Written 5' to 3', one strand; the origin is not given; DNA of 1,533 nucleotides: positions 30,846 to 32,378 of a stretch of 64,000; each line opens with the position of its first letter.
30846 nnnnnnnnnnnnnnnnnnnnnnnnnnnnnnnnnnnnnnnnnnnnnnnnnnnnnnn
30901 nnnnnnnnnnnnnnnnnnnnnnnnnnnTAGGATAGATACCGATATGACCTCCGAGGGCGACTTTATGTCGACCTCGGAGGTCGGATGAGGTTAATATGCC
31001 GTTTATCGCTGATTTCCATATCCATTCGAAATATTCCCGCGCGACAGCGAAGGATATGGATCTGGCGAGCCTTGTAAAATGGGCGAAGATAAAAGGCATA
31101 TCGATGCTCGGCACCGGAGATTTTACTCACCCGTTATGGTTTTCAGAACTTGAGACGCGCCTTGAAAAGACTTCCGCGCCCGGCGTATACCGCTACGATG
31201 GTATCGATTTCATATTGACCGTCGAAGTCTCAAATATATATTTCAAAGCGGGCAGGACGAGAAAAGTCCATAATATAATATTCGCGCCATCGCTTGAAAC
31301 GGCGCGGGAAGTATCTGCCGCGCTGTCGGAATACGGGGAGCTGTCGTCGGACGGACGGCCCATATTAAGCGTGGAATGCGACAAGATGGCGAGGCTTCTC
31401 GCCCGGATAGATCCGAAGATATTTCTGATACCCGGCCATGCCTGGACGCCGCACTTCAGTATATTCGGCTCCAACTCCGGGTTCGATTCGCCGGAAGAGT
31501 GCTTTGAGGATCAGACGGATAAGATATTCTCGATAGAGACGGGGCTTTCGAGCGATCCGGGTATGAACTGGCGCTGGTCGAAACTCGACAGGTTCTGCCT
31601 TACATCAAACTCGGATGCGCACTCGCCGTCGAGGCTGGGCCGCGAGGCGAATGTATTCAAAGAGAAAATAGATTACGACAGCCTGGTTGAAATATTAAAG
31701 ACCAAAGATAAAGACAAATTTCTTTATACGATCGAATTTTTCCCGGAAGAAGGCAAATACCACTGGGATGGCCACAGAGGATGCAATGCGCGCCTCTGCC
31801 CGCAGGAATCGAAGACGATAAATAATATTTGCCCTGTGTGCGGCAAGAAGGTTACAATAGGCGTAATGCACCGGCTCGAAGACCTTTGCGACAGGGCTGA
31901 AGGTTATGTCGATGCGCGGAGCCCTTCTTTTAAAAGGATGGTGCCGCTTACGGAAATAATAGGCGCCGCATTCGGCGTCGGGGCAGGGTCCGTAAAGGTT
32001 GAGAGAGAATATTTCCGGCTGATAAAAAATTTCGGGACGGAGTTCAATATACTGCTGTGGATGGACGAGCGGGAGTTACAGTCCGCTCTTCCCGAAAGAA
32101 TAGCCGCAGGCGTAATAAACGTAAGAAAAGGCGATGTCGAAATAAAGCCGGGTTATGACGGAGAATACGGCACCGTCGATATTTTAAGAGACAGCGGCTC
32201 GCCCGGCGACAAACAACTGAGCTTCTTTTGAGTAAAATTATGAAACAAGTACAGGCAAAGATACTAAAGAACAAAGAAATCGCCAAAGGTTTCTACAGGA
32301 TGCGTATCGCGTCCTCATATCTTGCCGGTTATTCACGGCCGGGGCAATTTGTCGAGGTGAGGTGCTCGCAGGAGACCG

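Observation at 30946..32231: Endonuclease Q-like PHP nuclease embedded in the pyrimidine biosynthesis operon, preceded by a 16-bp palindrome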

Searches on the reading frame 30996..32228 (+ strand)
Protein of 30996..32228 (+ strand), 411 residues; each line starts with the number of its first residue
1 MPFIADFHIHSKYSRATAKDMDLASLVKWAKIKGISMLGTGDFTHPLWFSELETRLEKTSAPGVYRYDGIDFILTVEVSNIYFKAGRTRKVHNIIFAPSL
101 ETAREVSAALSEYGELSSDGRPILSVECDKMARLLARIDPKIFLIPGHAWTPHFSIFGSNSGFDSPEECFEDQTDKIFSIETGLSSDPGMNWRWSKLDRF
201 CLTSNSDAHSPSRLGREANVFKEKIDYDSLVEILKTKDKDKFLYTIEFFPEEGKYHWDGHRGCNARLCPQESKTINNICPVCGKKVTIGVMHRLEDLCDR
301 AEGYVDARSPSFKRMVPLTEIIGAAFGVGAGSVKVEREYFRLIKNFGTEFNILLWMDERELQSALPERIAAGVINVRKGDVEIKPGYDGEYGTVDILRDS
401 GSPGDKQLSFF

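Call 4: search_protein_families(library=pfam, proteins=[window:30996-32228:+], max_evalue=1)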
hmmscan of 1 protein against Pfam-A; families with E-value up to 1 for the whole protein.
window:30996-32228:+ (411 aa): 2 families
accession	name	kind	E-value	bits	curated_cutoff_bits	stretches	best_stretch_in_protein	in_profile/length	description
PF13263.12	PHP_C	-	0.0033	17.4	21.3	1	200-235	16-52/56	PHP-associated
PF07754.17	HVO_2753_ZBP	-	0.15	12.3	33.2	1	263-286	4-26/46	Small zinc finger protein HVO_2753-like, Zn-binding pocket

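Call 5: search_protein_families(library=ncbifam, proteins=[window:30996-32228:+], max_evalue=1)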
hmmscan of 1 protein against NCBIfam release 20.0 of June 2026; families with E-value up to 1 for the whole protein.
window:30996-32228:+ (411 aa): 1 family
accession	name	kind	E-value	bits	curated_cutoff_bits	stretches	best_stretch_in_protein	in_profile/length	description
TIGR00375.1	TIGR00375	hypoth_equivalog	1.6e-52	179.1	326.6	1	5-393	2-373/374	TIGR00375 family protein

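Call 6: search_solved_structures(query=window:30996-32228:+, max_evalue=1, show_alignments=2)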
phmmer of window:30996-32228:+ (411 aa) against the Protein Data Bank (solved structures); distinct sequences matched with E-value up to 1: 6.
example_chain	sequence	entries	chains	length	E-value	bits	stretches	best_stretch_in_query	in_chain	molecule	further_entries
5zb8_A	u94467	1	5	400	1.4e-50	175.3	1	5-396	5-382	PfuEndoQ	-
7k31_A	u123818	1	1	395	7e-50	173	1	5-396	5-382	Endonuclease Q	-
7k30_A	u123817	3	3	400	7.1e-50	172.9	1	5-396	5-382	Endonuclease Q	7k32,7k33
2rfk_B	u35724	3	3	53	0.87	11.3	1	266-290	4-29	Ribosome biogenesis protein Nop10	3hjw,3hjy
2ey4_E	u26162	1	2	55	0.88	11.2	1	265-290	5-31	Ribosome biogenesis protein Nop10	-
3mqk_B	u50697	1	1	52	0.97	11.1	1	266-290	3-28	Ribosome biogenesis protein Nop10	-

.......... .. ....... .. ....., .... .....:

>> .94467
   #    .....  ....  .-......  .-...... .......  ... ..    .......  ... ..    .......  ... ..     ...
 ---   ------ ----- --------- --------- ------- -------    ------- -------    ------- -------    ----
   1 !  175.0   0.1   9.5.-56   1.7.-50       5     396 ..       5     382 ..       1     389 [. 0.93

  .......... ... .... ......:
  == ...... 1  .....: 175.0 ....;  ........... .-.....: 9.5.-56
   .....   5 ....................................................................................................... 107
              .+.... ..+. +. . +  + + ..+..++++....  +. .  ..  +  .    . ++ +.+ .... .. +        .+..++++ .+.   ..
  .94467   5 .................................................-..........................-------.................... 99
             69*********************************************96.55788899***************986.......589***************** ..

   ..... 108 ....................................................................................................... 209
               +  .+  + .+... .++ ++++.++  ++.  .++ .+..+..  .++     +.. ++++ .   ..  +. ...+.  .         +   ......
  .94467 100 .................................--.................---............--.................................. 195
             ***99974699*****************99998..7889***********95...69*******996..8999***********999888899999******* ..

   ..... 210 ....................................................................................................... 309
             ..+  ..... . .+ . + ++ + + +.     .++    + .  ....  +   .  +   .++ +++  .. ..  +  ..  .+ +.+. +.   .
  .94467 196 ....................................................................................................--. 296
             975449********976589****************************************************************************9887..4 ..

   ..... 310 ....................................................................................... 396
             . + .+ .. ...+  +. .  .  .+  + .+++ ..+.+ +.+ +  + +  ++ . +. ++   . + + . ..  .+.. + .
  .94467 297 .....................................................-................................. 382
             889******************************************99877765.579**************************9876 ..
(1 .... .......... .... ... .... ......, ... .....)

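Call 8: find_homologous_proteins(query=window:30996-32228:+, max_evalue=0.00001)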
Query window:30996-32228:+ (411 aa): 8000 proteins with E <= 0.00001 among 8000 candidates; the best 120 are listed.
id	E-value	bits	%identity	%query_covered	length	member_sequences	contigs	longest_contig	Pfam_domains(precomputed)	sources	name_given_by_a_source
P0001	3.6e-277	937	98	100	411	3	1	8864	PF27218.1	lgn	-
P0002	8.3e-232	787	81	100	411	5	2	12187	PF27218.1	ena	-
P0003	1.7e-229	780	81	100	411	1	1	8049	PF27218.1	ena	-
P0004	1.3e-228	777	80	100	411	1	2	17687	PF27218.1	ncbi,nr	ncbi:MAG: endonuclease Q family protein [Candidatus Omnitrophica bacterium]|nr:endonuclease Q family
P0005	4.3e-228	775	79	100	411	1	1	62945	PF27218.1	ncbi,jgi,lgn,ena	ncbi:MAG: endonuclease Q family protein [Candidatus Omnitrophota bacterium]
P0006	3.6e-227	772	80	100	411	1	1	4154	PF27218.1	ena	-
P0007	5.6e-226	768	78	100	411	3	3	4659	PF27218.1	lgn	-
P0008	9.1e-226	767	79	100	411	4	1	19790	PF27218.1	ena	-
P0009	3.7e-225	765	78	100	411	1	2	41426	PF27218.1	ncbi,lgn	-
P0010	9.5e-225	764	79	100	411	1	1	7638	PF27218.1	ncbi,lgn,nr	ncbi:MAG: endonuclease Q family protein [Candidatus Omnitrophota bacterium]|nr:endonuclease Q family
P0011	5.0e-224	762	79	100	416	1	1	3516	PF27218.1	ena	-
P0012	5.4e-222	755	77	100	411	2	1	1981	PF27218.1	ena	-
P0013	6.1e-222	755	79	100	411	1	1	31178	PF27218.1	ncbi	-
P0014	7.9e-220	748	76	100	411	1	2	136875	PF27218.1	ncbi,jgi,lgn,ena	-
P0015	1.5e-216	737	75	100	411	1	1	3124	PF27218.1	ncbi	-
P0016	4.2e-215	732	78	95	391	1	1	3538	PF27218.1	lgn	-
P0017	5.6e-213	725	75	100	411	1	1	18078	PF27218.1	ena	-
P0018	7.7e-213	725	75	100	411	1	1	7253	PF27218.1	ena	-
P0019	5.5e-211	719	74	100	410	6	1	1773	PF27218.1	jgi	-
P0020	4.0e-210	716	74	100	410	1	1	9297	PF27218.1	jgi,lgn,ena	-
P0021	6.7e-209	712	74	100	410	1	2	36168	PF27218.1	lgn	-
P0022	1.0e-208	711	73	100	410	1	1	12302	PF27218.1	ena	-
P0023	1.3e-208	711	74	100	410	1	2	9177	PF27218.1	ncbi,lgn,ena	-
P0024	1.4e-208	711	74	100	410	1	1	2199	PF27218.1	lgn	-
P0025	3.1e-208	710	73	100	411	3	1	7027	PF27218.1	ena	-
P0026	7.7e-208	708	73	100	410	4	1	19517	PF27218.1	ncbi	ncbi:MAG: endonuclease Q family protein [Candidatus Omnitrophota bacterium]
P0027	1.7e-207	707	73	100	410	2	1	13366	PF27218.1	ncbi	-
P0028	5.7e-207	705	73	100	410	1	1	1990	PF27218.1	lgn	-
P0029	6.8e-207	705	74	100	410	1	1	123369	PF27218.1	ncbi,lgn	-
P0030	1.9e-206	704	72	100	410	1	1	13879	PF27218.1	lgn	-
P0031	3.4e-206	703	73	100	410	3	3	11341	PF27218.1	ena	-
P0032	6.0e-206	702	73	100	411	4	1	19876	PF27218.1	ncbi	ncbi:MAG: endonuclease Q family protein [Candidatus Omnitrophota bacterium]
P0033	1.1e-205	701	73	100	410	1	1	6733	PF27218.1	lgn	-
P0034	1.1e-205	701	72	100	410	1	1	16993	PF13263.13,PF27218.1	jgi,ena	-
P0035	1.3e-205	701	72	100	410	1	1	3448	PF27218.1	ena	-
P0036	1.7e-205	700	73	100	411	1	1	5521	PF27218.1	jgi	jgi:uncharacterized protein (TIGR00375 family)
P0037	2.5e-205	700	71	100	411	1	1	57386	PF27218.1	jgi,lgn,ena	-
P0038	4.6e-205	699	72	100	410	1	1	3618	PF27218.1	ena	-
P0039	5.6e-205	699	71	100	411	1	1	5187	PF27218.1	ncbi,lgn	-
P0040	9.2e-205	698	71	100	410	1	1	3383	PF27218.1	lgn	-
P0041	1.5e-204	697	71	100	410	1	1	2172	PF27218.1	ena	-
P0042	1.8e-204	697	72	100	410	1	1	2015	PF27218.1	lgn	-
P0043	2.0e-204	697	71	100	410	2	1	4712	PF27218.1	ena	-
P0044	4.4e-204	696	72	100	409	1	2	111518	PF27218.1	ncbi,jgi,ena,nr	ncbi:MAG: endonuclease Q family protein [Candidatus Omnitrophota bacterium]|nr:endonuclease Q family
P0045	5.9e-204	695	72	100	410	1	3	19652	PF27218.1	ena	-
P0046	2.0e-203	694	71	100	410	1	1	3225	PF27218.1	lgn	-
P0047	2.2e-203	694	72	100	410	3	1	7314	PF27218.1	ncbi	-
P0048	8.3e-203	692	73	100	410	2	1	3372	PF27218.1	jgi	-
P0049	1.1e-202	691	71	100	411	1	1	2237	PF27218.1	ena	-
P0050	3.7e-202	689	72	100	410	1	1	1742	PF27218.1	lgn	-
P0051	4.0e-202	689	72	100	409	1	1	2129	PF27218.1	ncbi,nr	ncbi:MAG: DNA helicase UvrD [Candidatus Omnitrophica bacterium]|nr:DNA helicase UvrD [Candidatus Omn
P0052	7.2e-202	689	71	100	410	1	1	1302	PF27218.1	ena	-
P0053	4.6e-201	686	70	100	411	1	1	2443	PF27218.1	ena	-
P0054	9.0e-201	685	71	100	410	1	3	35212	PF27218.1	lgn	-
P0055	1.0e-200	685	72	100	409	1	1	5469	PF27218.1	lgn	-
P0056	1.8e-200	684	70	100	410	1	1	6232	PF27218.1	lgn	-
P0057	3.1e-200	683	71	100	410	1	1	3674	PF27218.1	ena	-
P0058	1.0e-199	681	70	100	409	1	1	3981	PF27218.1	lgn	-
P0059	1.5e-199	681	71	100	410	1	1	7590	PF27218.1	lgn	-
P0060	2.3e-199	680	72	100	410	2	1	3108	PF27218.1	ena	-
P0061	2.8e-199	680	69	100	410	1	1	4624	PF27218.1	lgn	-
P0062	6.2e-199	679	71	100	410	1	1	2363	PF27218.1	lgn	-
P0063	6.2e-199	679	74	95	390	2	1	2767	PF27218.1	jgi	-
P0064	7.9e-199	679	69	100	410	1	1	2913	PF27218.1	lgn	-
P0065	1.1e-198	678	74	95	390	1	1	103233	PF27218.1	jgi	-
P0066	1.1e-198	678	71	100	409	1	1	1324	PF27218.1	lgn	-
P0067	1.2e-198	678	70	100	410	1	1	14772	PF27218.1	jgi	-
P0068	1.5e-198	678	70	100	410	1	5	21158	PF27218.1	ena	-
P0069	3.5e-198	676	69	100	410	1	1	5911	PF27218.1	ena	-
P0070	4.0e-198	676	69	100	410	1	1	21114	PF27218.1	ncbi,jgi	-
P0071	6.1e-198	676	69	100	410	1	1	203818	PF27218.1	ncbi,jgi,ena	ncbi:MAG: endonuclease Q family protein [Candidatus Omnitrophota bacterium]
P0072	1.0e-197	675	70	100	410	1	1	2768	PF27218.1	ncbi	-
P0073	1.3e-197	675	70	100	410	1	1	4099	PF27218.1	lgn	-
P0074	2.0e-197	674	70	100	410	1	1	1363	PF27218.1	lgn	-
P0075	2.2e-197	674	73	95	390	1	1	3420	PF27218.1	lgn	-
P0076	2.6e-197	674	70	100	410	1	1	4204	PF27218.1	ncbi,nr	ncbi:MAG: endonuclease Q family protein [Candidatus Omnitrophota bacterium]|nr:endonuclease Q family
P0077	7.9e-197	672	70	100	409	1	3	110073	PF27218.1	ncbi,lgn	-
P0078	3.2e-196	670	71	100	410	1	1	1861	PF27218.1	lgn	-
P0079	3.9e-196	670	69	100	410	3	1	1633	PF27218.1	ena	-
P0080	5.5e-196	669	70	100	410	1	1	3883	PF27218.1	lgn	-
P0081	8.1e-196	669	70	100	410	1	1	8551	PF27218.1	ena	-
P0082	8.6e-196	669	69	100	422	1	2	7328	PF27218.1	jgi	jgi:uncharacterized protein (TIGR00375 family)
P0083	1.1e-195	668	68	100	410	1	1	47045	PF27218.1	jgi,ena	-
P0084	1.1e-195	668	70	100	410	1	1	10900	PF27218.1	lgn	-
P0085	1.6e-195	668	73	95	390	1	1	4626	PF27218.1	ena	-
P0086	4.0e-195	666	69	100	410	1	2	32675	PF27218.1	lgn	-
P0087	8.1e-195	665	73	95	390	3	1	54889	PF27218.1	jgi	jgi:uncharacterized protein (TIGR00375 family)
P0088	9.3e-195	665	69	100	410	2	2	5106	PF27218.1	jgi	jgi:uncharacterized protein (TIGR00375 family)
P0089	1.0e-194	665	68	100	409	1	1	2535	PF27218.1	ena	-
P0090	1.1e-194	665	69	100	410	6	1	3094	PF27218.1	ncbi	ncbi:MAG: endonuclease Q family protein [Candidatus Omnitrophota bacterium]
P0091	2.1e-194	664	68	100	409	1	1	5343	PF27218.1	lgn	-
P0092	1.2e-193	662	71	95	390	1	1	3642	PF27218.1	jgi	-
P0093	2.1e-193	661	68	100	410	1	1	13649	PF27218.1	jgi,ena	-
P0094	4.5e-193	660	67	100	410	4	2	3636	PF27218.1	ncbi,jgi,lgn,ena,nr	ncbi:MAG TPA: endonuclease Q family protein [Candidatus Omnitrophota bacterium]|nr:endonuclease Q fa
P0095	9.0e-193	659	68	100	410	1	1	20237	PF27218.1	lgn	-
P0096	9.3e-193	659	69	100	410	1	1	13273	PF27218.1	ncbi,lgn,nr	ncbi:MAG: DNA helicase UvrD [Candidatus Omnitrophica bacterium]|nr:DNA helicase UvrD [Candidatus Omn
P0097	1.2e-192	658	68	100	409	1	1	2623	PF27218.1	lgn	-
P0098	1.2e-192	658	69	100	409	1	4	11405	PF27218.1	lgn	-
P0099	1.9e-192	658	69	100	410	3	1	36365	PF27218.1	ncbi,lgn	-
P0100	3.0e-192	657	68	100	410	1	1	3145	PF27218.1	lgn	-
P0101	6.3e-192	656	68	100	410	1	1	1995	PF27218.1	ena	-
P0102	6.6e-192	656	69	100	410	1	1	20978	PF27218.1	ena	-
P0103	9.1e-192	655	69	100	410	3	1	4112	PF27218.1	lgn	-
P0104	3.4e-191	653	67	100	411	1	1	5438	PF27218.1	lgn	-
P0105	4.0e-191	653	67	100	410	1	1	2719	PF27218.1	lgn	-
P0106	4.6e-191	653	68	100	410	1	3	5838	PF27218.1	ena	-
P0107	9.1e-191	652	67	100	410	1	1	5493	PF27218.1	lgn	-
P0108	9.8e-191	652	68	100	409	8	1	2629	PF27218.1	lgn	-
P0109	1.0e-190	652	69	100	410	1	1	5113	PF27218.1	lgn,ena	-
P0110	1.5e-190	651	68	100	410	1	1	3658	PF27218.1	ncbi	-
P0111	2.5e-190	651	67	100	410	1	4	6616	PF27218.1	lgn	-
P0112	2.7e-189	647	67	100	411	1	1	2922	PF27218.1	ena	-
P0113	3.8e-189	647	70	95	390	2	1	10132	PF27218.1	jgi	-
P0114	6.8e-189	646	67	100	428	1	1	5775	PF27218.1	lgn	-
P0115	7.9e-189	646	67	100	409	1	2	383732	PF27218.1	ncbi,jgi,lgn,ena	-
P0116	9.5e-189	645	67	100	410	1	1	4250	PF27218.1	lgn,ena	-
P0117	2.2e-188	644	66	100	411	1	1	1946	PF27218.1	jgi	jgi:uncharacterized protein (TIGR00375 family)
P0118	7.5e-188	642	66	100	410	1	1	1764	PF27218.1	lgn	-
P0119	3.7e-186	637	67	100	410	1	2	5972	PF27218.1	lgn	-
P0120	7.3e-186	636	69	95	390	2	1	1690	PF27218.1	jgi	jgi:uncharacterized protein (TIGR00375 family)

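Call 11: find_related_loci(query=window:30996-32228:+, collection=genome_contigs, flank=10000)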
Query window:30996-32228:+ (411 aa) in genome_contigs; peptide patterns used: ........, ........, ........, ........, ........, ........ (x = any residue, [..] = any of these).
258 stretches matched a pattern; 222 encode a relative of the query (tblastn E <= 1e-3); the best 80 are kept; 80 distinct loci.
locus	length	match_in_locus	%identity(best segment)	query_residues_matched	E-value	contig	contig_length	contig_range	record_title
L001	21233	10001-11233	78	1-411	0e+0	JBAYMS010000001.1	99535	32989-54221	MAG: Candidatus Omnitrophota bacterium isolate SO_2016_LW1_45 scaffold00088_LW64-88_2016, whole genome shotgun sequence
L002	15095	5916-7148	80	1-411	0e+0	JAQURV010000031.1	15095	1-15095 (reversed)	MAG: Candidatus Omnitrophota bacterium isolate STD1_81 NODE_9742_length_15095_cov_2.824025_Sandtown_D1, whole genome sho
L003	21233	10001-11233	76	1-411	0e+0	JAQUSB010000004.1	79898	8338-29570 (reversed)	MAG: Candidatus Omnitrophota bacterium isolate STD1_87 NODE_605_length_79898_cov_4.535483_Sandtown_D1, whole genome shot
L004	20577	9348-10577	75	1-411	0e+0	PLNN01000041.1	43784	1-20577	MAG: Candidatus Omnitrophota bacterium isolate fen_1320 73.20120800_E1X.39_contig_12502, whole genome shotgun sequence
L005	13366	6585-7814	73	1-411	0e+0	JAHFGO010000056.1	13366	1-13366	MAG: Candidatus Omnitrophota bacterium isolate nzgw317 NODE_1646_length_13367_cov_2.946097, whole genome shotgun sequenc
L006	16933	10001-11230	73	1-411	0e+0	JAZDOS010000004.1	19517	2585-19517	MAG: Candidatus Omnitrophota bacterium isolate MEGAHIT-group-0.790 k141_12813873, whole genome shotgun sequence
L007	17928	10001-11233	73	1-411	0e+0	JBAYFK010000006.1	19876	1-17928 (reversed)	MAG: Candidatus Omnitrophota bacterium isolate SO_2016_GW1_1 scaffold04672_OW334_2016, whole genome shotgun sequence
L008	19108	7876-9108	79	1-411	0e+0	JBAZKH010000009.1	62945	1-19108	MAG: Candidatus Omnitrophota bacterium isolate SO_2017_LW4_139 scaffold_928_c1_LW137-91_2017, whole genome shotgun seque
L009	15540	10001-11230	69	1-411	0e+0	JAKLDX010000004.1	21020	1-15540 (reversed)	MAG: Candidatus Omnitrophota bacterium isolate RA.bin12 RA.bin12_4, whole genome shotgun sequence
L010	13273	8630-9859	69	1-411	0e+0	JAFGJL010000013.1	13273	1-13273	MAG: Candidatus Omnitrophota bacterium isolate Zod_Metabat.276 k87_1964405, whole genome shotgun sequence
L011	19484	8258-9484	69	3-411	0e+0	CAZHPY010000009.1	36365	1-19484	MAG TPA_asm: uncultured Planctomycetia bacterium isolate binchicken_co220_179 genome assembly, contig: NODE_636_length_3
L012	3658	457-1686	67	1-411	0e+0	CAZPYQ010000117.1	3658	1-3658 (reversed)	MAG TPA_asm: uncultured Planctomycetia bacterium isolate SRP098346_co1_237 genome assembly, contig: NODE_41002_length_36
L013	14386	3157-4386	67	1-411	0e+0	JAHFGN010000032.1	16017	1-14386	MAG: Candidatus Omnitrophota bacterium isolate nzgw316 NODE_2937_length_16018_cov_3.657420, whole genome shotgun sequenc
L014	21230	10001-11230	67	1-411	0e+0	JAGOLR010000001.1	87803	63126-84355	MAG: Candidatus Omnitrophota bacterium isolate Go_SlDig_bin_236 Go_SlDig_564_length_87803_cov_5.676559, whole genome sho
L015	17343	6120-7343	66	3-411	0e+0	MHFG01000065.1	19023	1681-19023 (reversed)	MAG: Omnitrophica bacterium RIFCSPHIGHO2_02_FULL_46_20 rifcsphigho2_02_scaffold_4794, whole genome shotgun sequence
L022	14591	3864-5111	61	3-411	1e-175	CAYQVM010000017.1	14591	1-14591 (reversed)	MAG TPA_asm: uncultured Planctomycetia bacterium isolate binchicken_co266_91 genome assembly, contig: NODE_7020_length_1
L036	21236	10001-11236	56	1-411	2e-157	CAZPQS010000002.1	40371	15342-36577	MAG TPA_asm: uncultured Planctomycetales bacterium isolate SRP323688_co1_149 genome assembly, contig: NODE_1822_length_4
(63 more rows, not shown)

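Call 14: search_protein_representatives(protein=window:30996-32228:+)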
Query: 411 residues. Proteins with E-value up to 0.001 (for the whole library): 3607; up to 1e-10: 2371; up to 1e-30: 972. The best 150 are listed.
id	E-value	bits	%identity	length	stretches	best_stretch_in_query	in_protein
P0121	1.6e-146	504.5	60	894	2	35-210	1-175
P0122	5.1e-141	486.4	51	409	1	3-408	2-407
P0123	5.4e-128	443.5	53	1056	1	3-397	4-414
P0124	6.1e-128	443.3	51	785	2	2-288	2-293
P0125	2.2e-126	438.2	52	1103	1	1-411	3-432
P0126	9.5e-125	432.8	52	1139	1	1-401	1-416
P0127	5.3e-124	430.3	51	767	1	1-399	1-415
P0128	5.5e-124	430.3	49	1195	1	1-409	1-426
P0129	7.8e-124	429.8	53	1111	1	3-404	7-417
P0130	2.0e-123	428.4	50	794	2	185-399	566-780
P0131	2.0e-123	428.4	50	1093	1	1-399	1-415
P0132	2.6e-123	428.1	50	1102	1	2-402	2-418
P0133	5.0e-123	427.2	52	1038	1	1-398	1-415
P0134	1.2e-122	425.8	51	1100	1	3-399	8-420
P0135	1.4e-122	425.7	49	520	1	3-411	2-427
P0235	2.0e-110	385.6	47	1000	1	2-398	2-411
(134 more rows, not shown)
